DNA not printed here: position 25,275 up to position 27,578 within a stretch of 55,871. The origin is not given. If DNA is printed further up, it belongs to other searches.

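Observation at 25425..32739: Translationally coupled four-gene operon: AddB-like P-loop protein + UvrD helicase + stand-alone Cas4/AddB-type nuclease + RecJ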

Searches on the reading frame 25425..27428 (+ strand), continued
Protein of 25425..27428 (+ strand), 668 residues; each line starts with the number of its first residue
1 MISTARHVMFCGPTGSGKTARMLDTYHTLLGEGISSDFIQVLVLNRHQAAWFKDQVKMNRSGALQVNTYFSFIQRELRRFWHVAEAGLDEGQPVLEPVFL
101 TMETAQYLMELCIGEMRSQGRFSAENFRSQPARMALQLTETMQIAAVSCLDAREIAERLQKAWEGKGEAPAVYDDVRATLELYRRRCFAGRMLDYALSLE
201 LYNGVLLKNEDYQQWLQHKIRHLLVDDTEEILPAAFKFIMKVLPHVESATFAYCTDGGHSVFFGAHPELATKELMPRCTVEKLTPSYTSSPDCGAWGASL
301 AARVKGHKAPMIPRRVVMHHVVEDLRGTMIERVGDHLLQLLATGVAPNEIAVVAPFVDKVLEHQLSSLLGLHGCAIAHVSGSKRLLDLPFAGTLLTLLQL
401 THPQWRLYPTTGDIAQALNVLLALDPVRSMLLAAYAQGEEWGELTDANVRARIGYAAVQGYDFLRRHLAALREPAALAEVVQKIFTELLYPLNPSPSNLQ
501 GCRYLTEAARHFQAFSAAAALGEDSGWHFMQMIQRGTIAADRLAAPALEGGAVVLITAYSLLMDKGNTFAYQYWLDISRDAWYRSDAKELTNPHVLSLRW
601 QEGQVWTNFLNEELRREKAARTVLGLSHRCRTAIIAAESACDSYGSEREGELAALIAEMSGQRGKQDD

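Call 58: fold_search(model_id=the predicted structure, library=pdb)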
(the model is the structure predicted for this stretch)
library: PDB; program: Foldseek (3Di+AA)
matches with E <= 10: 588; with E <= 0.001: 68
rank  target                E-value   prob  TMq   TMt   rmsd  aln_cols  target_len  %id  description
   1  9dci_A                7.4e-21  1.00  0.54  0.51  15.2       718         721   16  Mycobacterium tuberculosis UvrD1 dimer: apo compact conformation. (released 2025-03-19)
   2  1uaa_A                2.3e-20  1.00  0.58  0.61  12.2       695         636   15  E. COLI REP HELICASE/DNA COMPLEX (released 1998-07-09)
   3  1uaa_B                6.4e-20  1.00  0.58  0.61  14.1       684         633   16  E. COLI REP HELICASE/DNA COMPLEX (released 1998-07-09)
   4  2is4_A                1.6e-19  1.00  0.55  0.57  11.3       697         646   14  Crystal structure of UvrD-DNA-ADPNP ternary complex (released 2007-01-09)
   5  2is1_B                2.1e-19  1.00  0.58  0.61  11.6       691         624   14  Crystal structure of UvrD-DNA-SO4 complex (released 2007-01-09)
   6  2is2_A                4.0e-19  1.00  0.60  0.62  11.6       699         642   14  Crystal structure of UvrD-DNA binary complex (released 2007-01-09)
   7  2is4_B                5.8e-19  1.00  0.54  0.57  11.8       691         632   14  Crystal structure of UvrD-DNA-ADPNP ternary complex (released 2007-01-09)
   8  2is6_B                6.4e-19  1.00  0.57  0.58  11.4       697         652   14  Crystal structure of UvrD-DNA-ADPMgF3 ternary complex (released 2007-01-09)
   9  2is1_A                7.3e-19  1.00  0.59  0.61  11.0       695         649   14  Crystal structure of UvrD-DNA-SO4 complex (released 2007-01-09)
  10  1pjr                  8.8e-19  1.00  0.55  0.58  13.8       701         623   15  STRUCTURE OF DNA HELICASE (released 1997-12-03)
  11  1qhg                  2.3e-18  1.00  0.54  0.57  13.8       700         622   14  STRUCTURE OF DNA HELICASE MUTANT WITH ADPNP (released 1999-07-13)
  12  2is6_A                2.7e-18  1.00  0.55  0.56  12.2       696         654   14  Crystal structure of UvrD-DNA-ADPMgF3 ternary complex (released 2007-01-09)
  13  3u44_B                2.7e-18  1.00  0.60  0.39   8.1       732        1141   15  Crystal structure of AddAB-DNA complex (released 2012-03-21)
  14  4cei_B                2.8e-18  1.00  0.60  0.38   7.9       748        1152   14  Crystal structure of ADPNP-bound AddAB with a forked DNA substrate (released 2014-03-12)
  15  4c2u_A                3.5e-18  1.00  0.58  0.59  11.7       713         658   14  Crystal structure of Deinococcus radiodurans UvrD in complex with DNA, Form 1 (released 2013-10-30)
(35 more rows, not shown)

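Call 60: search_dna_similar(query=window:25425-27428:+, collection=plasmids, mode=protein, max_evalue=0.001, max_rows=15)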
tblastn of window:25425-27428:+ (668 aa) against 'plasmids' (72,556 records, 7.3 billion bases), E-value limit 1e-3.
Records with a match: 2; places in all: 2; records where one place covers at least 80% of the query: 2.
Best place of each record, by identity: <60% 2.
By first word of the organism name: Salinibacter 1; Ilyobacter 1.
By predicted mobility (MOB-suite, as given by PLSDB): non-mobilizable 2.
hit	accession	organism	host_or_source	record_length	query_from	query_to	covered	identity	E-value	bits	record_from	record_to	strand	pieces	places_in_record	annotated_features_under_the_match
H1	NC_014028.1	Salinibacter ruber M8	-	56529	12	662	83%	28.7%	5e-42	234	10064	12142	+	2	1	hypothetical protein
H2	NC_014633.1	Ilyobacter polytropus DSM 2926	marine mud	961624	9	618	91%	23.5%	1e-32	142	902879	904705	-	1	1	UvrD-helicase domain-containing protein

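Call 61: search_dna_similar(query=window:25425-27428:+, collection=phages, mode=protein, max_evalue=0.001, max_rows=15)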
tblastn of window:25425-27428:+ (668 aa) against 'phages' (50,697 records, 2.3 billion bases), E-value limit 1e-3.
No match.

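Call 62: get_annotated_region(hit=H1, flank=9000)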
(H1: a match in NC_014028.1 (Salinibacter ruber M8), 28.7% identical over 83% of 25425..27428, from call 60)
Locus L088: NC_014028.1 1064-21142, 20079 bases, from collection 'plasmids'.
description: Salinibacter ruber M8 plasmid pSR56, complete sequence
organism: Salinibacter ruber M8 (NCBI taxid 761659)
taxonomy: Bacteria; Rhodothermota; Rhodothermia; Rhodothermales; Salinibacteraceae; Salinibacter; Salinibacter ruber; Salinibacter ruber M8
host: -; source: -; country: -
typing (MOB-suite, as given by PLSDB): non-mobilizable
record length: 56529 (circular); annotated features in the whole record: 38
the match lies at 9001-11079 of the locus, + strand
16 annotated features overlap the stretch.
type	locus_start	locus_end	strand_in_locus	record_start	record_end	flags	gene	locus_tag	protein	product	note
CDS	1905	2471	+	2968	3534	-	-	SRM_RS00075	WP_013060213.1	recombinase family protein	GO:0006310 - DNA recombination [Evidence IEA]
CDS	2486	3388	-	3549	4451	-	-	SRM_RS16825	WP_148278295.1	hypothetical protein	-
CDS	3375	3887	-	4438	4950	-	-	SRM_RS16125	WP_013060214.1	type II toxin-antitoxin system antitoxin SocA domain-containing protein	-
CDS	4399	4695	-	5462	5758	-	-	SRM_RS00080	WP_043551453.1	metal-dependent hydrolase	-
CDS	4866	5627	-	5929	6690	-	-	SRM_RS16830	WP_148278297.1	hypothetical protein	-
CDS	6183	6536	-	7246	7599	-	-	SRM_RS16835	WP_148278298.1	hypothetical protein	-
CDS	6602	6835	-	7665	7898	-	-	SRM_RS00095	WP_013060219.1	DUF2188 domain-containing protein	-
CDS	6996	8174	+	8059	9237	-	-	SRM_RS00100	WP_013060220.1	XRE family transcriptional regulator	-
CDS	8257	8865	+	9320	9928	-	-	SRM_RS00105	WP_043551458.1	hypothetical protein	-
CDS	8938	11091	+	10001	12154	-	-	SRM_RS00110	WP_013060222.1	hypothetical protein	-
CDS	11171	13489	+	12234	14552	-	-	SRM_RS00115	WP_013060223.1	ATP-dependent helicase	-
CDS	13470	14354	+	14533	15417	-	-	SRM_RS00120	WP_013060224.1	PD-(D/E)XK nuclease family protein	-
CDS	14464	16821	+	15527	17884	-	recJ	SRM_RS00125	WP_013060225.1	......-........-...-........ exonuclease RecJ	GO:0006310 - DNA recombination [Evidence IEA]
CDS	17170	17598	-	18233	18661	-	-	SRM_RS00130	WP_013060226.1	hypothetical protein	-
CDS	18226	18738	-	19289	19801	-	-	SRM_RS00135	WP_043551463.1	winged helix DNA-binding protein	GO:0006355 - regulation of DNA-templated transcription [Evidence IEA]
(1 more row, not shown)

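Call 63: get_annotated_region(hit=H2, flank=9000)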
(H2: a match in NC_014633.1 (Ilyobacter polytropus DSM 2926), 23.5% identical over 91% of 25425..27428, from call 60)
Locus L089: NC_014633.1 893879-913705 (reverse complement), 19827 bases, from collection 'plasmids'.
description: Ilyobacter polytropus DSM 2926 plasmid pILYOP01, complete sequence
organism: Ilyobacter polytropus DSM 2926 (NCBI taxid 572544)
taxonomy: Bacteria; Fusobacteriota; Fusobacteriia; Fusobacteriales; Fusobacteriaceae; Ilyobacter; Ilyobacter polytropus; Ilyobacter polytropus DSM 2926
host: -; source: marine mud; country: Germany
typing (MOB-suite, as given by PLSDB): non-mobilizable; replicon rep_cluster_99
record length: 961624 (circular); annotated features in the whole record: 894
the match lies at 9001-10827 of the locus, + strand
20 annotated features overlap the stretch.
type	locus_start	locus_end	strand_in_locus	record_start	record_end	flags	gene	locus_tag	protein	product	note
CDS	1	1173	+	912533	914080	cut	-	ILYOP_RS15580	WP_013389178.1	rhodanese-like domain-containing protein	-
CDS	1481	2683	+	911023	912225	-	-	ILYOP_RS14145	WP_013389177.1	ABC transporter substrate-binding protein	-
CDS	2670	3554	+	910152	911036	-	-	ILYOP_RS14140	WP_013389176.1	ABC transporter permease subunit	GO:0055085 - transmembrane transport [Evidence IEA]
CDS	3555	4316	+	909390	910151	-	-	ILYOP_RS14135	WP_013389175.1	ABC transporter permease subunit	GO:0055085 - transmembrane transport [Evidence IEA]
CDS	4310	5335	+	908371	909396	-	-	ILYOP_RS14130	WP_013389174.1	ABC transporter ATP-binding protein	-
CDS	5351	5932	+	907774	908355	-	-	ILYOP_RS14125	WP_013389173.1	CDP-alcohol phosphatidyltransferase family protein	GO:0008654 - phospholipid biosynthetic process [Evidence IEA]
CDS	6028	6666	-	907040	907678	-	-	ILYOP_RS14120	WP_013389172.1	pyridoxal 5'-phosphate synthase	GO:0008615 - pyridoxine biosynthetic process [Evidence IEA]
CDS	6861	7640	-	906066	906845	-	-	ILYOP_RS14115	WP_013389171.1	GTP pyrophosphokinase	-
CDS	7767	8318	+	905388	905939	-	-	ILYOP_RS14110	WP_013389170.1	hypothetical protein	-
CDS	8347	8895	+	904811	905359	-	-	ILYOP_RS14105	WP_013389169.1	hypothetical protein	-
CDS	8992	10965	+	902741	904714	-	-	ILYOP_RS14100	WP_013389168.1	UvrD-helicase domain-containing protein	-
CDS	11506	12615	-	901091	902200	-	-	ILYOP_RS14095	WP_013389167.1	hypothetical protein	-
CDS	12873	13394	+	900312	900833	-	-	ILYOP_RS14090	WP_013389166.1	RIO1 family regulatory kinase/ATPase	-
CDS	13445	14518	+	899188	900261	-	-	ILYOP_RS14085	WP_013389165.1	glycosyltransferase family 9 protein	-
CDS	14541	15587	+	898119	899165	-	-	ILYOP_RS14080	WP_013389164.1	polysaccharide pyruvyl transferase family protein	-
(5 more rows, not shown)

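Call 71: list_cluster_members(proteins=[P0017, P0018, P0139])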
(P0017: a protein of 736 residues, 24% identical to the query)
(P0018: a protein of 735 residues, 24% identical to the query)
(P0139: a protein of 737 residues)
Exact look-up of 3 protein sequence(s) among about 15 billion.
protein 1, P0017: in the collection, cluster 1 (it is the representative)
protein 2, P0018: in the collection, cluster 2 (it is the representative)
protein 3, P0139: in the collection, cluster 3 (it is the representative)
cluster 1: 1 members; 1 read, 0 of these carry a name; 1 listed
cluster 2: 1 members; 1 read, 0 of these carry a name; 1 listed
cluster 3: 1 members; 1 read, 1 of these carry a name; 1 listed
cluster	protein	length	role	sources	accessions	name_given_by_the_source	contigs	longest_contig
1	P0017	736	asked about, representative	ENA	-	-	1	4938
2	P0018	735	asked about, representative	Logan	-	-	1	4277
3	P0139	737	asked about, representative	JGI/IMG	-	hypothetical protein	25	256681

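Call 72: find_homologous_proteins(query=P0017)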
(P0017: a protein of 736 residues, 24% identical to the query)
Query P0017 (736 aa): 2657 proteins with E <= 0.001 among 8000 candidates; the best 120 are listed.
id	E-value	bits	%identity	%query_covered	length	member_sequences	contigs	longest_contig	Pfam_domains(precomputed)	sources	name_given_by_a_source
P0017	0.0e+0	1654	100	100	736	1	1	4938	-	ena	-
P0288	0.0e+0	1650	100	100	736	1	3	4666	-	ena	-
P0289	0.0e+0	1649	100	100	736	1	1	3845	-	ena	-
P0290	0.0e+0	1541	94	100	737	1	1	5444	-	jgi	-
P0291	0.0e+0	1529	92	100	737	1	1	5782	-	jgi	-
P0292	0.0e+0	1525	92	100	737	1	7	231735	-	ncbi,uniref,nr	ncbi:recombinase family protein [Microcoleus sp. A2-C5]|uniref:recombinase family protein n=1 Tax=Mi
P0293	0.0e+0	1521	92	100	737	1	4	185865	-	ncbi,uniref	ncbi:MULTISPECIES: recombinase family protein [unclassified Microcoleus]|uniref:recombinase family p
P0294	0.0e+0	1520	93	100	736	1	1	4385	-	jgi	jgi:hypothetical protein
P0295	0.0e+0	1517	92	100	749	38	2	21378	-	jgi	jgi:hypothetical protein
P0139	0.0e+0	1512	92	100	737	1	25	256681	-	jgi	jgi:hypothetical protein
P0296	0.0e+0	1511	92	100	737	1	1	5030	-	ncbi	ncbi:MAG: recombinase family protein [Microcoleus sp.]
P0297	0.0e+0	1510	91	100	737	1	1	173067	-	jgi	jgi:hypothetical protein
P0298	0.0e+0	1507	92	100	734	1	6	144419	-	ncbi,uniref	ncbi:recombinase family protein [Microcoleus sp. ARI1-B5]|uniref:recombinase family protein n=1 Tax=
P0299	0.0e+0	1499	91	100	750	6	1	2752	-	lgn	-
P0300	0.0e+0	1493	90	100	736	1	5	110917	-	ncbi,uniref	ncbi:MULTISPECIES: recombinase family protein [unclassified Microcoleus]|uniref:recombinase family p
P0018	0.0e+0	1477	90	100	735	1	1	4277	-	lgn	-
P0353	0.0e+0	1439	88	100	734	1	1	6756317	-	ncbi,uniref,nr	ncbi:recombinase family protein [Microcoleus vaginatus]|uniref:recombinase family protein n=1 Tax=Mi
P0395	2.2e-295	1000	63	98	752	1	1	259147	-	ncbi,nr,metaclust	ncbi:hypothetical protein BCD67_05285 [Oscillatoriales cyanobacterium USR001]|nr:hypothetical protei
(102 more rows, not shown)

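Call 73: search_protein_families(library=ncbifam, proteins=[P0017, P0353, P0015, P0016], max_evalue=0.01)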
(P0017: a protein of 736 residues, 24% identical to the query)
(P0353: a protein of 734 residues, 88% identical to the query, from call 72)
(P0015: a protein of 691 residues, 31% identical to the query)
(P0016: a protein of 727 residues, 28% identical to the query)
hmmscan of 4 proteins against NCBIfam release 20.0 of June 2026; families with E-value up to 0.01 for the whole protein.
P0017 (736 aa): 0 families

P0353 (734 aa): 0 families

P0015 (691 aa): 2 families
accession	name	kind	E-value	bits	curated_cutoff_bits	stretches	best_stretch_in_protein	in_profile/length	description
NF008743.0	PRK11773.1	equivalog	0.00011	20.7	965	0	182-240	164-222/720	DNA helicase II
TIGR01075.1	uvrD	equivalog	0.0032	15.8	1144.45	0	183-240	160-217/715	DNA helicase II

P0016 (727 aa): 2 families
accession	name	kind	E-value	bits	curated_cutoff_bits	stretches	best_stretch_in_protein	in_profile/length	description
TIGR02784.1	addA_alphas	equivalog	0.0013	17.1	860.75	1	22-69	2-47/1138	double-strand break repair helicase AddA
NF008743.0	PRK11773.1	equivalog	0.008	14.6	965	0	17-111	8-102/720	DNA helicase II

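Call 74: find_encoding_contigs(protein=P0353, flank=10000, max_places=1)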
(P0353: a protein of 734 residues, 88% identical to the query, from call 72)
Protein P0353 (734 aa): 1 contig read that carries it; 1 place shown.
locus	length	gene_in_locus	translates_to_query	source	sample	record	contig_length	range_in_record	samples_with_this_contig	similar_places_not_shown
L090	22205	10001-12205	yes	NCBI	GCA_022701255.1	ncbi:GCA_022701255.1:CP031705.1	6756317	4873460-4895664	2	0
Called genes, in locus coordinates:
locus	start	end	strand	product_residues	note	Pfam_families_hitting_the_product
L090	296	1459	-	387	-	PF00478:IMPDH, PF01070:FMN_dh, PF01645:Glu_synthase (weak)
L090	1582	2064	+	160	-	-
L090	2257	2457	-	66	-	PF01522:Polysacc_deac_1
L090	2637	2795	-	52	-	-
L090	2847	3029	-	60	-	PF01957:NfeD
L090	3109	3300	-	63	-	PF01957:NfeD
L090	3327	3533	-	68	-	PF01957:NfeD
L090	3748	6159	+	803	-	PF26355:HTH_VMAP-M9, PF00931:NB-ARC (faint), PF20308:TPR-S (faint), PF07719:TPR_2 (faint), PF00515:TPR_1 (faint), PF13374:TPR_10 (faint), PF17874:TPR_MalT, PF13424:TPR_12, +3 more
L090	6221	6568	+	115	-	PF00903:Glyoxalase, PF22677:Ble-like_N (faint)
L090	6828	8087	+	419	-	PF01098:FTSW_RODA_SPOVE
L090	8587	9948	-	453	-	PF03040:CemA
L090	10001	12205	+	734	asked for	-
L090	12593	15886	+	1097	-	-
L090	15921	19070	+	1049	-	PF17892:Cadherin_5 (faint), PF00353:HemolysinCabind, PF17963:Big_9, PF00353:HemolysinCabind (weak)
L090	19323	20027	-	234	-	PF01694:Rhomboid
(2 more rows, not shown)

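Call 80: find_related_loci(query=A2, collection=viral_contigs, flank=8000)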
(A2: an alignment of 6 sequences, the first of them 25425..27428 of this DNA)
Query A2 (668 aa) in viral_contigs; peptide patterns used: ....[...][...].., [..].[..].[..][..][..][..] (x = any residue, [..] = any of these).
64 stretches matched a pattern, but none encodes a relative of the query by tblastn (E <= 1e-3).

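Call 83: search_protein_families(library=pfam, proteins=[L003:15023-15703:+, L003:15688-16923:+, L010:15432-16007:+, L016:15189-15800:+], max_evalue=0.01)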
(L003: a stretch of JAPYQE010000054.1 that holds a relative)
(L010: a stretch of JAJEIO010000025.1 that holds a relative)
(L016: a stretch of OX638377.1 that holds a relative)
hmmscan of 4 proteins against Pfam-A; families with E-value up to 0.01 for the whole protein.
L003:15023-15703:+ (227 aa): 0 families

L003:15688-16923:+ (412 aa): 1 family
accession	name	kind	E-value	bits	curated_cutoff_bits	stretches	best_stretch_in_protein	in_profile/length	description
PF17768.7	RecJ_OB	-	2.2e-15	57.1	27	1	99-202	2-107/107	RecJ OB domain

L010:15432-16007:+ (192 aa): 0 families

L016:15189-15800:+ (204 aa): 0 families
